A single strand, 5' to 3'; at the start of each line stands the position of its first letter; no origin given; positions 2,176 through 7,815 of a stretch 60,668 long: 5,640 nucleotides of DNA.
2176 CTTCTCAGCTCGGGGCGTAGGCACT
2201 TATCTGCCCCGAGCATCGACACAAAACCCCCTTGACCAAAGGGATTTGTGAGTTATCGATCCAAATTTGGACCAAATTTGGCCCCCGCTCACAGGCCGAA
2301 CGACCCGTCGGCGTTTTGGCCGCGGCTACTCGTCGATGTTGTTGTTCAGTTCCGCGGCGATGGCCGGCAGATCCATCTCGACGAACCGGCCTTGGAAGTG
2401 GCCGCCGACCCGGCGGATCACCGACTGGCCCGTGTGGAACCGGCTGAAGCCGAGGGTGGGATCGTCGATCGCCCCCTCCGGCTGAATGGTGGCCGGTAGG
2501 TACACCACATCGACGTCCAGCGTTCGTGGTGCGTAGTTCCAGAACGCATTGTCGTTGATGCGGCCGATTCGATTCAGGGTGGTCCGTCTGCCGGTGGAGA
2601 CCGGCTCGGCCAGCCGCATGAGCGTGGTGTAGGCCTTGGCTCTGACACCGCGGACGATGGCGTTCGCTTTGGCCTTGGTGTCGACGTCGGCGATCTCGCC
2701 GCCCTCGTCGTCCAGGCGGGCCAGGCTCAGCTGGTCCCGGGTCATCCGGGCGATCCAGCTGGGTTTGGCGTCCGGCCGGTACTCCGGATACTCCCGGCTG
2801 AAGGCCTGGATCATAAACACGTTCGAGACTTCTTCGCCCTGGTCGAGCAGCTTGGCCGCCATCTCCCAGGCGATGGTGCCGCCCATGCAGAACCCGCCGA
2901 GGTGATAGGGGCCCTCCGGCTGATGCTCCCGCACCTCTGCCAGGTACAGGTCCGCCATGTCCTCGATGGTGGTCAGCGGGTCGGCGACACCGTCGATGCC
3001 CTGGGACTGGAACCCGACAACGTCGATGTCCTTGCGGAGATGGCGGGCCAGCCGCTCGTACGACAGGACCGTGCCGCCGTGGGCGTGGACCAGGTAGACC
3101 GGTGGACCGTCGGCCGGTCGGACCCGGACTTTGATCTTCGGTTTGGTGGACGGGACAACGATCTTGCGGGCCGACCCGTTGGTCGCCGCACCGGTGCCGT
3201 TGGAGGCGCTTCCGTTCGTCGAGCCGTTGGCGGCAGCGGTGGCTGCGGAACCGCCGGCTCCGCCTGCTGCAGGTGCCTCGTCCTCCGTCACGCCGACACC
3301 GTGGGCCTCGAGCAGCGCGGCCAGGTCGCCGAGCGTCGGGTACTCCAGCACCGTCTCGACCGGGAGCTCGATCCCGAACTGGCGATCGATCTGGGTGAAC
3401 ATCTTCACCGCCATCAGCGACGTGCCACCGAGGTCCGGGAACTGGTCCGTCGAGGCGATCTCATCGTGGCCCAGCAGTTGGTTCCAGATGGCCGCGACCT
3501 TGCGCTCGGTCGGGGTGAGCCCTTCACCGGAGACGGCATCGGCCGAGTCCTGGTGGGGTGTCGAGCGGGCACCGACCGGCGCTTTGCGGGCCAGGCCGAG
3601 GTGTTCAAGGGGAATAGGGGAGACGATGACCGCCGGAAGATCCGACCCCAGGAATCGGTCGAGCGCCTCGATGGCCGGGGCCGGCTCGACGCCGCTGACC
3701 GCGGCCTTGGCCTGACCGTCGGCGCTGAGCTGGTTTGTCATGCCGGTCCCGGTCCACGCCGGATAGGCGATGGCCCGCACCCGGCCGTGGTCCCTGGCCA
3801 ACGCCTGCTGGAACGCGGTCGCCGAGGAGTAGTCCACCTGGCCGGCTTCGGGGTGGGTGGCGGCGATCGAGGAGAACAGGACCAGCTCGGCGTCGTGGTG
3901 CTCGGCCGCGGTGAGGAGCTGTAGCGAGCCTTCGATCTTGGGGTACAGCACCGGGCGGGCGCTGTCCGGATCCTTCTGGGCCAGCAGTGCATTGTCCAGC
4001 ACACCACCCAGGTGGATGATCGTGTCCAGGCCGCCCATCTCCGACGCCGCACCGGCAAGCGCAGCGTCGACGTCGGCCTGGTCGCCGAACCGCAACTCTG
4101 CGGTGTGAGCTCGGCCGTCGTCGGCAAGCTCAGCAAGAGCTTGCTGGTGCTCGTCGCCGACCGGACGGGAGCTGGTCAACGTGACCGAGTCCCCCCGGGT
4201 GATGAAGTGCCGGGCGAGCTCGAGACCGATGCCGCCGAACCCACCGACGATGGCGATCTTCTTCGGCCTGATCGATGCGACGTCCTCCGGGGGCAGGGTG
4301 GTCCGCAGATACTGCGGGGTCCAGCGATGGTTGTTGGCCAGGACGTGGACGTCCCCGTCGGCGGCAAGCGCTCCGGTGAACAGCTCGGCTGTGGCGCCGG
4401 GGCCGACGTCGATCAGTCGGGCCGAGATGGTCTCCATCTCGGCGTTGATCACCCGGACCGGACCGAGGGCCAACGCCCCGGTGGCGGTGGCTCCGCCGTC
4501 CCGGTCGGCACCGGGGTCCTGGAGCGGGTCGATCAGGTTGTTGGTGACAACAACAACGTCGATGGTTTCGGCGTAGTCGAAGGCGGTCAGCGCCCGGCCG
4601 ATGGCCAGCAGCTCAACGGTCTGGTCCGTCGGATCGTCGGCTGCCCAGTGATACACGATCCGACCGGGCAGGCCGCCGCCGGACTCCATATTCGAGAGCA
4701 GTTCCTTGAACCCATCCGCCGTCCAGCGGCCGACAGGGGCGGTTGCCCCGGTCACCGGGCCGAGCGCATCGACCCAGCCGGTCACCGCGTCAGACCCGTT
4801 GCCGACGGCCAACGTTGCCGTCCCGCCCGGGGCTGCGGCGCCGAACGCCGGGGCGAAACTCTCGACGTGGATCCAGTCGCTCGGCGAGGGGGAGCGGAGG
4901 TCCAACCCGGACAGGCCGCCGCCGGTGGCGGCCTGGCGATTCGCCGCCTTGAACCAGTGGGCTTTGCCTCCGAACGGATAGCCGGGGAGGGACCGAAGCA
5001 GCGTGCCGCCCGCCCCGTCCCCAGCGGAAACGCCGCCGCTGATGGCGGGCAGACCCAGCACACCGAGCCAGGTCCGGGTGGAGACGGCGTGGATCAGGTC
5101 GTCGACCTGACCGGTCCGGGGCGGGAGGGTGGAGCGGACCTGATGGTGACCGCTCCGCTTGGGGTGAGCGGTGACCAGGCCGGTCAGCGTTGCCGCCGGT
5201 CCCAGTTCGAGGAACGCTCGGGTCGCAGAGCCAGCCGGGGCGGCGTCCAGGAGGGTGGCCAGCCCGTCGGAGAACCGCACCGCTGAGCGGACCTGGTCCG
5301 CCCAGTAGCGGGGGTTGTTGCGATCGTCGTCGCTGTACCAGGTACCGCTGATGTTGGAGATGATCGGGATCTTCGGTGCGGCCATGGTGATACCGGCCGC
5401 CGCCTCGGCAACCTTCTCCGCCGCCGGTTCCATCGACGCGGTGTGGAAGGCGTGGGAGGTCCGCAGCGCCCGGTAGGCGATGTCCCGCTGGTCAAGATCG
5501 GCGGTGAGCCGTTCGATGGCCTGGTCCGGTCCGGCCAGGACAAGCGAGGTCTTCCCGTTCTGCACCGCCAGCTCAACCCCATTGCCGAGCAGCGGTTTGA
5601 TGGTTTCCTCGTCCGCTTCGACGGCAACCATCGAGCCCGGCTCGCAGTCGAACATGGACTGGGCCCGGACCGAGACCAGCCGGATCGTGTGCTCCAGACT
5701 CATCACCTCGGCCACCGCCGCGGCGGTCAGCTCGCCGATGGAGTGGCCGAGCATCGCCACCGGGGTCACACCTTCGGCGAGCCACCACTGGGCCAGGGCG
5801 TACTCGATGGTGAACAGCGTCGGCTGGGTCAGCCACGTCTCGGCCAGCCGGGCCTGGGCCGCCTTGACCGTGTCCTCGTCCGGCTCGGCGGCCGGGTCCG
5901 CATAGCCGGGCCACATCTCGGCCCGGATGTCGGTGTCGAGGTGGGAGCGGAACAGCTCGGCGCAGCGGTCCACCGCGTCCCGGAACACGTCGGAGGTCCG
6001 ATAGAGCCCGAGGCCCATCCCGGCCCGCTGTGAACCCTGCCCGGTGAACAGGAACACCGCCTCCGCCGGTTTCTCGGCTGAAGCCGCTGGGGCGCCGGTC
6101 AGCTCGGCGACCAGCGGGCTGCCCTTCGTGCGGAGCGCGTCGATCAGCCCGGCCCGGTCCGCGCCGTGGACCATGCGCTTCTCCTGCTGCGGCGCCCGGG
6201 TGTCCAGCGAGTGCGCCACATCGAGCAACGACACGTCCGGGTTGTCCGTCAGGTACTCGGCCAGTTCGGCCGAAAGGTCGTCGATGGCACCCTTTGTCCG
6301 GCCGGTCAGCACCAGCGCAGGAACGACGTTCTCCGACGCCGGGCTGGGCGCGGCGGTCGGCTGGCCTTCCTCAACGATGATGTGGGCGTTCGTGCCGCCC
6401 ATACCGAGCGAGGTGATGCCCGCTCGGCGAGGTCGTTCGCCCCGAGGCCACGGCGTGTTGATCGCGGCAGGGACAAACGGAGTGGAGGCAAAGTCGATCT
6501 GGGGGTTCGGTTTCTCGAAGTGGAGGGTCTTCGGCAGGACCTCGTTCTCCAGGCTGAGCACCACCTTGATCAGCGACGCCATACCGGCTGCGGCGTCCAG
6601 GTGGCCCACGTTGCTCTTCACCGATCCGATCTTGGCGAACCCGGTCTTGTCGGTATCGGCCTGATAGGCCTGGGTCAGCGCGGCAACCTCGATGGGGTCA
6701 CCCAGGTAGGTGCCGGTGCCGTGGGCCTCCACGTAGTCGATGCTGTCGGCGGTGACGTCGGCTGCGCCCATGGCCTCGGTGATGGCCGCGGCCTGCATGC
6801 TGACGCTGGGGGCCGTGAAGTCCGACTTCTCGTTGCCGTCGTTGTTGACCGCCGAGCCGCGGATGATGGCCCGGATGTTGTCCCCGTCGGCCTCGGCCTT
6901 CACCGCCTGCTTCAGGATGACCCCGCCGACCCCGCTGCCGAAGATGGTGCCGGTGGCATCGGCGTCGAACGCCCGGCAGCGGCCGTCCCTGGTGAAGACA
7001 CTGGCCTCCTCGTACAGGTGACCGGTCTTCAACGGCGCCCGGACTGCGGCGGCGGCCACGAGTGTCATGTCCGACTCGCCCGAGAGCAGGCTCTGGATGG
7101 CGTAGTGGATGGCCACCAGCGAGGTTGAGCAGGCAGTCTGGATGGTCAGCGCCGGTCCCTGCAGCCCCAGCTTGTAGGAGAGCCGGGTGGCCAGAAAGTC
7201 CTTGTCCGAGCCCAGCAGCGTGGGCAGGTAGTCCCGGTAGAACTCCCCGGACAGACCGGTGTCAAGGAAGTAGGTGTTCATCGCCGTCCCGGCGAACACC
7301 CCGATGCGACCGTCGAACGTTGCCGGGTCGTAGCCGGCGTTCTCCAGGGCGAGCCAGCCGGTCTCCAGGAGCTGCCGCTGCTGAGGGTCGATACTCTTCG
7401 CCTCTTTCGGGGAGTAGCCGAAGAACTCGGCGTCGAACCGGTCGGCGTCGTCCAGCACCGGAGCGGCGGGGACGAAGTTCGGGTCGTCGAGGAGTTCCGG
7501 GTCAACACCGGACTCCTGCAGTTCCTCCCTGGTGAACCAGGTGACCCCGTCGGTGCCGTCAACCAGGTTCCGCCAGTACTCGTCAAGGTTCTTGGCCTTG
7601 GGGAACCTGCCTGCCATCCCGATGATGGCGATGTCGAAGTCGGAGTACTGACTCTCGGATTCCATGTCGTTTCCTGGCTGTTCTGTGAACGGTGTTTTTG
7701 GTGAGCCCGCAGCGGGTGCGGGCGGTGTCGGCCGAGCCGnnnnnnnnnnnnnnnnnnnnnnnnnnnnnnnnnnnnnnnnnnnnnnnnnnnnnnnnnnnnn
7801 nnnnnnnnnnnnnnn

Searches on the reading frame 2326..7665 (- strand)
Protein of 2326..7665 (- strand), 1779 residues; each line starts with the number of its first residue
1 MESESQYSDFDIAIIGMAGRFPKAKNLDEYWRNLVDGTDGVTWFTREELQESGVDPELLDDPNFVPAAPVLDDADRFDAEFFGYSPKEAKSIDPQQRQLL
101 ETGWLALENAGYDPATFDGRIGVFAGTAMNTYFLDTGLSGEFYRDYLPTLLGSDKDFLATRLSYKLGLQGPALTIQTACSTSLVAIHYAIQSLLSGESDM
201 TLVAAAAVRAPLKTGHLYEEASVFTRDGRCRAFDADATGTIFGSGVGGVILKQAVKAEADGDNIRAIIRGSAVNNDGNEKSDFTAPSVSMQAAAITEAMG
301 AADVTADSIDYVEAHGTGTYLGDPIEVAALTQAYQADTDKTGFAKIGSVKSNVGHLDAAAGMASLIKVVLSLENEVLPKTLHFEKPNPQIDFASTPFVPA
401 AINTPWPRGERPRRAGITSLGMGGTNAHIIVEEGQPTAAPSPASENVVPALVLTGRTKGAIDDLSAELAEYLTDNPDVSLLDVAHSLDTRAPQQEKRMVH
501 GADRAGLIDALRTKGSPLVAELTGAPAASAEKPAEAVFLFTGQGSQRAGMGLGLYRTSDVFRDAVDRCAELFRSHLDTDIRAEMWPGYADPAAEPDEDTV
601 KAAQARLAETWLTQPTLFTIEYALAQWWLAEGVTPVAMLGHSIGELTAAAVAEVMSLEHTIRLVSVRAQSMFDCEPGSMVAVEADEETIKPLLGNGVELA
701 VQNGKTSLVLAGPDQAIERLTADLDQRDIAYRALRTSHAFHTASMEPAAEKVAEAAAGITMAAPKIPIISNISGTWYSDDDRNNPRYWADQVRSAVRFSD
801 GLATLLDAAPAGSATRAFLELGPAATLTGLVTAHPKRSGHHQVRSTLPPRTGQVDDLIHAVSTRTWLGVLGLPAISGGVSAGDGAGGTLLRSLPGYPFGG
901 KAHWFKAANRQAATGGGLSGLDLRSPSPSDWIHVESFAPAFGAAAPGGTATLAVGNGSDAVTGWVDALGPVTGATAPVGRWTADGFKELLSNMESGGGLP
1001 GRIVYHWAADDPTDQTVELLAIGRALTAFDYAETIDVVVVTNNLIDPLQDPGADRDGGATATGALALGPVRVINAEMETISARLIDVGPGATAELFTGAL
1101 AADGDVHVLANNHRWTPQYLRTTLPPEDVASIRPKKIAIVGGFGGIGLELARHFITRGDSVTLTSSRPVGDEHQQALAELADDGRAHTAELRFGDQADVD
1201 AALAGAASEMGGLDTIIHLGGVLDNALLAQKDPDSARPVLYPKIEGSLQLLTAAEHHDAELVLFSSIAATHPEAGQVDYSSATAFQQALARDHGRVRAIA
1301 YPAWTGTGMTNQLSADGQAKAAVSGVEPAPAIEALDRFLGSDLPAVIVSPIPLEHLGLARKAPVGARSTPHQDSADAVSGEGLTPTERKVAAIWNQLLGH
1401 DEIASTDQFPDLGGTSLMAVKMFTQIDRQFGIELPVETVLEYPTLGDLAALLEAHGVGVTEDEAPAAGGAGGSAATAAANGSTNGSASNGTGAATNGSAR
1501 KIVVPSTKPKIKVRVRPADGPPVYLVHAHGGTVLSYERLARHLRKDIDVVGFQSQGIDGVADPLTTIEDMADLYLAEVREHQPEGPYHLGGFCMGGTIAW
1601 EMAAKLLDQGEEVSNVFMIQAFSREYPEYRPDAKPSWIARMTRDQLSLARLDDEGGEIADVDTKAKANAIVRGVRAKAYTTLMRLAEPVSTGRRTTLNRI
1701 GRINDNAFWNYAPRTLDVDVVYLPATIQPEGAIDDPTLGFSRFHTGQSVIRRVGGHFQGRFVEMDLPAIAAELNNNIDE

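Call 6: search_protein_families(library=pfam, proteins=[window:2326-7665:-], max_evalue=0.0001)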
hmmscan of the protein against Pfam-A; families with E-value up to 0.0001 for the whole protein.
window:2326-7665:- (1779 aa): 11 families
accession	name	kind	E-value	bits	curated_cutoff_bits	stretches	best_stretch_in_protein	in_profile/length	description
PF00109.32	ketoacyl-synt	-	3.5e-68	230.4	20.8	1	11-256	3-251/252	Beta-ketoacyl synthase, N-terminal domain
PF00698.26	Acyl_transf_1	-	7.5e-50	170.6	32.7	1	537-831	1-275/319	Acyl transferase domain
PF02801.28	Ketoacyl-synt_C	-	2.4e-40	137.7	20.8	1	266-384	2-119/119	Beta-ketoacyl synthase, C-terminal domain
PF00975.26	Thioesterase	-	4.6e-28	99.4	26.4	1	1522-1624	2-105/226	Thioesterase domain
PF08659.16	KR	-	2.1e-25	90.1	22.6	1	1139-1293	5-163/180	KR domain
PF16197.11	KAsynt_C_assoc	-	2.9e-16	60.3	33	1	386-490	1-102/111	Ketoacyl-synthetase C-terminal extension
PF00550.31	PP-binding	-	2.2e-15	57.1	20.8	1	1389-1452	2-67/67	Phosphopantetheine attachment site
PF00106.31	adh_short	-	6.7e-13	49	26.6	1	1135-1314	1-191/195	short chain dehydrogenase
PF00561.26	Abhydrolase_1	-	2.5e-08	34.3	25.8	1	1521-1621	1-102/245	alpha/beta hydrolase fold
PF13561.12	adh_short_C2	-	2.2e-07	31.1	27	1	1145-1323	7-194/236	Enoyl-(Acyl carrier protein) reductase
PF22621.2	CurL-like_PKS_C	-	1.1e-06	29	27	1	451-511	3-64/64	CurL-like, PKS C-terminal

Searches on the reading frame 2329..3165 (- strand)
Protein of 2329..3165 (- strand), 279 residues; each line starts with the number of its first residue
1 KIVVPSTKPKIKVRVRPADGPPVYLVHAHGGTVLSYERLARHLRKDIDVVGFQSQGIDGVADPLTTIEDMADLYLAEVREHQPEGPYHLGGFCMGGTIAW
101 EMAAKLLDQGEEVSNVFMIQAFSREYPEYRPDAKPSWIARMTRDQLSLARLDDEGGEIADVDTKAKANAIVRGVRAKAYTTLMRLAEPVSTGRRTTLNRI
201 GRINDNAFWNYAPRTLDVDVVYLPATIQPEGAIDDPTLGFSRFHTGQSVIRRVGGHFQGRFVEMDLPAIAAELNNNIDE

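Call 75: search_solved_structures(query=window:2329-3165:-, max_evalue=0.001, show_alignments=2)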
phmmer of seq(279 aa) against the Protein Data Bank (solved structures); distinct sequences matched with E-value up to 0.001: 34.
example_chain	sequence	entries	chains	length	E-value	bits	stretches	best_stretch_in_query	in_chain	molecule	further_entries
4zxh_A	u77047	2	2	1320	1.2e-21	80.4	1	7-140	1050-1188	ABBFA_003403 | Tyrocidine synthetase 3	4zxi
7dxo_A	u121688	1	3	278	3.4e-17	65.8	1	19-225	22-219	Non-ribosomal peptide synthetase 4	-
7crn_A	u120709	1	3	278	4.6e-17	65.4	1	19-225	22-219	Non-ribosomal peptide synthetase 4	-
3tej_A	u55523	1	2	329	1.7e-14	57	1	15-130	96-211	Enterobactin synthase component F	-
2roq_A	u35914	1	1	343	1.8e-14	56.9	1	15-130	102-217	Enterobactin synthetase component F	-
5ja1_A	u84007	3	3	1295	1.2e-13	54.2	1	15-129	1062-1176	Enterobactin synthase component F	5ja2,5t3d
6ojc_A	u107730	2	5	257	1.5e-12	50.6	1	18-124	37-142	NocB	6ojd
3ils_A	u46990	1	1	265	2.1e-12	50.1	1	23-126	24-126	Aflatoxin biosynthesis polyketide synthase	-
7r0x_A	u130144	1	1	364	1.1e-11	47.7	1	24-135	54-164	Polyketide synthase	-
8cg4_A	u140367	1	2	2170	3.4e-11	46.1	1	23-125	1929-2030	Norsolorinic acid synthase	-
9f7b_A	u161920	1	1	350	1.5e-10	44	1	20-120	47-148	3-hydroxyacyl-[acyl-carrier-protein] dehydratase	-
8tqv_A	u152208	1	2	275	1.3e-09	41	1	13-137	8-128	Polyketide synthase Pks13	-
5v3w_A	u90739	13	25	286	1.4e-09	40.8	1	13-137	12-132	Polyketide synthase Pks13 (Termination polyketide synthase) | Polyketide synthase Pks13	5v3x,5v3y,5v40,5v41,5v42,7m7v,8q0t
7vjt_A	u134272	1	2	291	1.4e-09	40.8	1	13-137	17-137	Polyketide synthase Pks13 (Termination polyketide synthase)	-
5v3z_A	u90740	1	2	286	1.5e-09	40.7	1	13-137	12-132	Polyketide synthase Pks13 (Termination polyketide synthase)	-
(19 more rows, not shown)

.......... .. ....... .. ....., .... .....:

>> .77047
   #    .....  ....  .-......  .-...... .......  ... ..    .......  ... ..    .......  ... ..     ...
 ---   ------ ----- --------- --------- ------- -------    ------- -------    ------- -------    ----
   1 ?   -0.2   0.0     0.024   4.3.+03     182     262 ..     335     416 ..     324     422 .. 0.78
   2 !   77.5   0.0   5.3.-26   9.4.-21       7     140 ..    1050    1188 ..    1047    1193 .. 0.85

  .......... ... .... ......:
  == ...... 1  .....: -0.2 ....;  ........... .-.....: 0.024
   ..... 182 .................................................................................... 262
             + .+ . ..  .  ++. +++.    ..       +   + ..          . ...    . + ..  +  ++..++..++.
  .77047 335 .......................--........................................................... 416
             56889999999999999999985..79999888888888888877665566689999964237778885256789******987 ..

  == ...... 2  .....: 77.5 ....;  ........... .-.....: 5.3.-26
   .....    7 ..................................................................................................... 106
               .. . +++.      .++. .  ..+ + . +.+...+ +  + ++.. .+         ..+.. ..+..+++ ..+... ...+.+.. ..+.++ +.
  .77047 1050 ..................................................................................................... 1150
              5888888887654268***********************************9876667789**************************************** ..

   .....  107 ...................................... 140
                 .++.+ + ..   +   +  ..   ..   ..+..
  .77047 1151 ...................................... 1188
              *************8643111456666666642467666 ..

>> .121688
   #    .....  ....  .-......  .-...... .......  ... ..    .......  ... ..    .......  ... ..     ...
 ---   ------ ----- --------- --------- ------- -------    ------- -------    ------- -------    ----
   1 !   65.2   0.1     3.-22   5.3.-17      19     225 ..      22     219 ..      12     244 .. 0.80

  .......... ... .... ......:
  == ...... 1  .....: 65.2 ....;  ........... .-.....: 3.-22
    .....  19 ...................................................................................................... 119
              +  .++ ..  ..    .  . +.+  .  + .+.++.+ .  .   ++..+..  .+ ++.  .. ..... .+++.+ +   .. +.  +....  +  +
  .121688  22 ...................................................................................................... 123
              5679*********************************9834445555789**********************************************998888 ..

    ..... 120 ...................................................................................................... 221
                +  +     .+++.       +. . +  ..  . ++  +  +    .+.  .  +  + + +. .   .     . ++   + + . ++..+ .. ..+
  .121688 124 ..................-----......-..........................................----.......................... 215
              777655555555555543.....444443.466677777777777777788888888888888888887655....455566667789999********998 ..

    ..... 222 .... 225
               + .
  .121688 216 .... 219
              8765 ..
